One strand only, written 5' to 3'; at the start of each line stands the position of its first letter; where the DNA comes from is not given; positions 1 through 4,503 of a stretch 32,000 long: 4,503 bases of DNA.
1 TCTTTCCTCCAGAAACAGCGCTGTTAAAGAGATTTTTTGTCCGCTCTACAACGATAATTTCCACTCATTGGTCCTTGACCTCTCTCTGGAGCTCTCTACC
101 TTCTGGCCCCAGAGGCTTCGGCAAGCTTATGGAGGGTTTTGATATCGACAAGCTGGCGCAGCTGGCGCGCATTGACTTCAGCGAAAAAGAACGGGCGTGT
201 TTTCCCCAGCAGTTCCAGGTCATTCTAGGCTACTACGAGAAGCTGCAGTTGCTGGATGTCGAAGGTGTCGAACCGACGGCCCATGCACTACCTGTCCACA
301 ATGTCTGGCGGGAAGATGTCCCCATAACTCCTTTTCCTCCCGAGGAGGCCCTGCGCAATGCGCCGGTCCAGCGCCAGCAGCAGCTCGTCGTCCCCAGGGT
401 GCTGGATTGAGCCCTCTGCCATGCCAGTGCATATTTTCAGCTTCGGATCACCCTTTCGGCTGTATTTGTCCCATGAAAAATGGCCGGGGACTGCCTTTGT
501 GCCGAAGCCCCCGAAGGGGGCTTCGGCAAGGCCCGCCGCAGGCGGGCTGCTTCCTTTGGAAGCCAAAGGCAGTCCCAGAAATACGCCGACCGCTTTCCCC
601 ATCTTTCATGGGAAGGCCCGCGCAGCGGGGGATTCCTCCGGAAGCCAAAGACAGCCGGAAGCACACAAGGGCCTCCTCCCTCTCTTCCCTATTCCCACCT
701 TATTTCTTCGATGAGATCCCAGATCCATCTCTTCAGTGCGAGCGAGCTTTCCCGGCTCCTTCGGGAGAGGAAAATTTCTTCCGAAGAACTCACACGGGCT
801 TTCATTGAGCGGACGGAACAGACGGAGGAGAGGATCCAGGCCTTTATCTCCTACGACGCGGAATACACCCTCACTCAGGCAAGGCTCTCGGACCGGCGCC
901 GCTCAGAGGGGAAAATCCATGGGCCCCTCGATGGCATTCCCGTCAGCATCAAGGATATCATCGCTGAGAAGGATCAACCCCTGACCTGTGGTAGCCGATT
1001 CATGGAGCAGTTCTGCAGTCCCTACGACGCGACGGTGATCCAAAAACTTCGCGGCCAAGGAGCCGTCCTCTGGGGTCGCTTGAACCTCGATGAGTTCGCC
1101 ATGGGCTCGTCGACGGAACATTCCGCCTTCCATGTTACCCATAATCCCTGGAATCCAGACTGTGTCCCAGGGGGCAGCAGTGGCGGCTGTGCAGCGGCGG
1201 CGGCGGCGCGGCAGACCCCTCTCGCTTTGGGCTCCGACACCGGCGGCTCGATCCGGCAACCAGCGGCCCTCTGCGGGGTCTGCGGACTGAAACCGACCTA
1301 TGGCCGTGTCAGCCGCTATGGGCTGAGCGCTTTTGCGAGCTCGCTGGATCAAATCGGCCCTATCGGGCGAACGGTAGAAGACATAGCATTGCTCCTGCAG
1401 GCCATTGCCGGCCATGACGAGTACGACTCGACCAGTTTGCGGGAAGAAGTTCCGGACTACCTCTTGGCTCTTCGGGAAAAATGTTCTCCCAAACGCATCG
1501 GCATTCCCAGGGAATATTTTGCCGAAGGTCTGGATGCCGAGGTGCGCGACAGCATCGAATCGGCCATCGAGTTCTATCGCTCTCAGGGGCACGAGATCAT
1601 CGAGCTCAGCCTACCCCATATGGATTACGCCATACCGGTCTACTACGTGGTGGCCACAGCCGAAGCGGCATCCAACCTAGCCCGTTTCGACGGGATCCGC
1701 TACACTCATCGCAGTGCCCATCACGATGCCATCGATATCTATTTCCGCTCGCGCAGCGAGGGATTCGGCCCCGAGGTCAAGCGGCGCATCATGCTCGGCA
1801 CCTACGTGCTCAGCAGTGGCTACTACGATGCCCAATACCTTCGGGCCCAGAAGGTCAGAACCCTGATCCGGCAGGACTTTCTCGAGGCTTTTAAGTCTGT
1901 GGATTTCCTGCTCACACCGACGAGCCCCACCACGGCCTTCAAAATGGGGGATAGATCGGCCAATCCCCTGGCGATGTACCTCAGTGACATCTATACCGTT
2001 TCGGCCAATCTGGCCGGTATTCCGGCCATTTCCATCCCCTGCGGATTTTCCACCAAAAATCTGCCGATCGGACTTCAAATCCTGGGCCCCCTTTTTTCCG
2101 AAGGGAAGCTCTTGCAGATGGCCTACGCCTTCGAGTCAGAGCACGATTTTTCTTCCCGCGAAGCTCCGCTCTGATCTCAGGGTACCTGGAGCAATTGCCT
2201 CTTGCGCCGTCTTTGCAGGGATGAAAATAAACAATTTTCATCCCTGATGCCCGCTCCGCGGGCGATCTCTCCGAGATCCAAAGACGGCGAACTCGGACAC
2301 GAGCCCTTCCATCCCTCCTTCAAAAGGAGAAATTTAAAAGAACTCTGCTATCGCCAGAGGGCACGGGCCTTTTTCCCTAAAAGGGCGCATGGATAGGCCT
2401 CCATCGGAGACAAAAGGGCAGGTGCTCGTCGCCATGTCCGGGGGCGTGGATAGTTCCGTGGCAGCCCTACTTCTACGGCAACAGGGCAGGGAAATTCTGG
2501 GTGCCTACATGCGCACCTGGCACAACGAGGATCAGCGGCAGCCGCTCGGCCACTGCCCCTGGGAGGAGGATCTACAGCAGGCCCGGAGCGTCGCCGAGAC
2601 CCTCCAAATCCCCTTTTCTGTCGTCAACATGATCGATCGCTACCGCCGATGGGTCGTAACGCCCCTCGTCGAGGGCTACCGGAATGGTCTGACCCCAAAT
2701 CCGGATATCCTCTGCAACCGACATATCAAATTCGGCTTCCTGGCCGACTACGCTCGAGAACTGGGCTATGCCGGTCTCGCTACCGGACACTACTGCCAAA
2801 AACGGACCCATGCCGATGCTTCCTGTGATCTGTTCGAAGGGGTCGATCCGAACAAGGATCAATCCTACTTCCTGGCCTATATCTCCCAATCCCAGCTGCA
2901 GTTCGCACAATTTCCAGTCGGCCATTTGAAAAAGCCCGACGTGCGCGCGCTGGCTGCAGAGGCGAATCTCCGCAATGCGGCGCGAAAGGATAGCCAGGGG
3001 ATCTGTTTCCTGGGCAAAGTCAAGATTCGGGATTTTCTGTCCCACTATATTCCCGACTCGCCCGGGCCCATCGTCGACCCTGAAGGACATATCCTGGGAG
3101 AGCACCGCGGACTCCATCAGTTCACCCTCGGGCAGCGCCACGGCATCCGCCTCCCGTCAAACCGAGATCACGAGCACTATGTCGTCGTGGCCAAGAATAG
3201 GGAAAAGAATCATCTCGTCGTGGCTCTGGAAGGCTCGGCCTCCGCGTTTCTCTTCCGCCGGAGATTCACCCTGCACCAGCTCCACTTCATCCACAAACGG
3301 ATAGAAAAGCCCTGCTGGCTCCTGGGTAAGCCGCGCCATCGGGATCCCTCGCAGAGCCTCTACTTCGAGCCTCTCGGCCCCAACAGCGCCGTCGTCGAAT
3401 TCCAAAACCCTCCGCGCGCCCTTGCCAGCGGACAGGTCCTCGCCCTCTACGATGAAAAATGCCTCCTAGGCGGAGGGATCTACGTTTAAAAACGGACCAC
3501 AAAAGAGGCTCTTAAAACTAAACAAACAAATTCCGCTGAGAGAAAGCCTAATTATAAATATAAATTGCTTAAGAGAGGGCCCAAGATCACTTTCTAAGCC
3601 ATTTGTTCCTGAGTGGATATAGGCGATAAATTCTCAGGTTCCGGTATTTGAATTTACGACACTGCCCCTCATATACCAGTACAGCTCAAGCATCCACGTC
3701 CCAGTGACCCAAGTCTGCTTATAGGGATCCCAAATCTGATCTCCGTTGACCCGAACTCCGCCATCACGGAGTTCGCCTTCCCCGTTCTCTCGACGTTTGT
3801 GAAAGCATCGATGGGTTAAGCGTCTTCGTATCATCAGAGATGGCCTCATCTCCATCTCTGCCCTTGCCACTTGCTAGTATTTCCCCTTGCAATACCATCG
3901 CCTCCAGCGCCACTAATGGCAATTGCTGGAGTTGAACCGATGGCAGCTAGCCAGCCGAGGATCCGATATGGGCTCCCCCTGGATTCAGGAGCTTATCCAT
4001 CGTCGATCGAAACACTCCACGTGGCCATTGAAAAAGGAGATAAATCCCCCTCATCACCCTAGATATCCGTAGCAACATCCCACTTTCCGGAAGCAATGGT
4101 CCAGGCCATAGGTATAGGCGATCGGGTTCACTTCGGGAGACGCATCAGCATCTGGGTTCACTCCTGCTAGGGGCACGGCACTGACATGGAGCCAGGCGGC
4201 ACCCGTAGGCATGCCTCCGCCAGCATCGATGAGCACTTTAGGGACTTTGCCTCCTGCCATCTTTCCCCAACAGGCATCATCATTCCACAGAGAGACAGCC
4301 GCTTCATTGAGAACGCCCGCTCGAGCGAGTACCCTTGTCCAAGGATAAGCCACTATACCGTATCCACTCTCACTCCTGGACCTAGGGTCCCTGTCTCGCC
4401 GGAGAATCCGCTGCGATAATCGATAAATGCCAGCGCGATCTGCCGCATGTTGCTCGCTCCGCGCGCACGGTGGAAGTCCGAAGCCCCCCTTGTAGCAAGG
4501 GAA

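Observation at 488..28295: Dense family of ~85-100 nt four-helix (cloverleaf-like) palindromic repeats in nearly every long intergenic spacer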

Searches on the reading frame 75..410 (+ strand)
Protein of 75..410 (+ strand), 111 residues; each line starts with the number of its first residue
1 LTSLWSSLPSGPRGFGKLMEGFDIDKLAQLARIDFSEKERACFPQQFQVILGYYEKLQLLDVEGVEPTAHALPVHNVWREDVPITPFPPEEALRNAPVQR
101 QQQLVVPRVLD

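Call 44: search_protein_families(library=pfam, proteins=[window:75-410:+], max_evalue=0.01)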
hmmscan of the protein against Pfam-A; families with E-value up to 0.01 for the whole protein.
window:75-410:+ (111 aa): 1 family
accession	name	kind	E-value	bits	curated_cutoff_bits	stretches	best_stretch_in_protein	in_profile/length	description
PF02686.20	GatC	-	1.5e-18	67.2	23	1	35-106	1-66/66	Glu-tRNAGln amidotransferase C subunit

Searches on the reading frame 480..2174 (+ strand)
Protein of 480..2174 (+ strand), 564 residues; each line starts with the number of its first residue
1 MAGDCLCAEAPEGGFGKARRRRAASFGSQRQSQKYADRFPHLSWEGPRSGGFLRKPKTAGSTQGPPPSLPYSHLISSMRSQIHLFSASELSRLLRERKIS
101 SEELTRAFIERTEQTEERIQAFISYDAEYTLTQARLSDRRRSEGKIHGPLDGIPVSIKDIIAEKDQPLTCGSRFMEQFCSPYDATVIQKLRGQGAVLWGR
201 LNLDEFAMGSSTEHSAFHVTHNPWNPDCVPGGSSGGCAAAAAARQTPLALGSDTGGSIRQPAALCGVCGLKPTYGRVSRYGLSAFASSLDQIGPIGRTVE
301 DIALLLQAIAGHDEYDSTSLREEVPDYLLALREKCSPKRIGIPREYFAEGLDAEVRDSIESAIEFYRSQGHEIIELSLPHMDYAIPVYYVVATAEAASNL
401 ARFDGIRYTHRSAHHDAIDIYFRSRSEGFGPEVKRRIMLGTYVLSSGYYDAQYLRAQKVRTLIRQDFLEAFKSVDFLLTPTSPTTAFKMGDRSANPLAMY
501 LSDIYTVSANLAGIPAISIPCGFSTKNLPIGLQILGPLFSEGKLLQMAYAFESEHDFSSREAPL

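Call 6: search_protein_families(library=pfam, proteins=[window:480-2174:+])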
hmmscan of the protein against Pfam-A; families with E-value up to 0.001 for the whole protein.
window:480-2174:+ (564 aa): 1 family
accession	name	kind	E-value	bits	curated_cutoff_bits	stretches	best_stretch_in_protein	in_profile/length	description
PF01425.27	Amidase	-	3.6e-153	511.2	27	1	103-545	1-445/445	Amidase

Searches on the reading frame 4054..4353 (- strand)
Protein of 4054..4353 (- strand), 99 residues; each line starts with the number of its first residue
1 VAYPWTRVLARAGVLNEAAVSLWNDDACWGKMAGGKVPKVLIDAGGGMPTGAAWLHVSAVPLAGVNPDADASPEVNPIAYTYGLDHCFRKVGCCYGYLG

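Call 44: search_protein_families(library=pfam, proteins=[window:4054-4353:-], max_evalue=0.01)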
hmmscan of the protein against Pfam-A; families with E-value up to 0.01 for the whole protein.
window:4054-4353:- (99 aa): 0 families
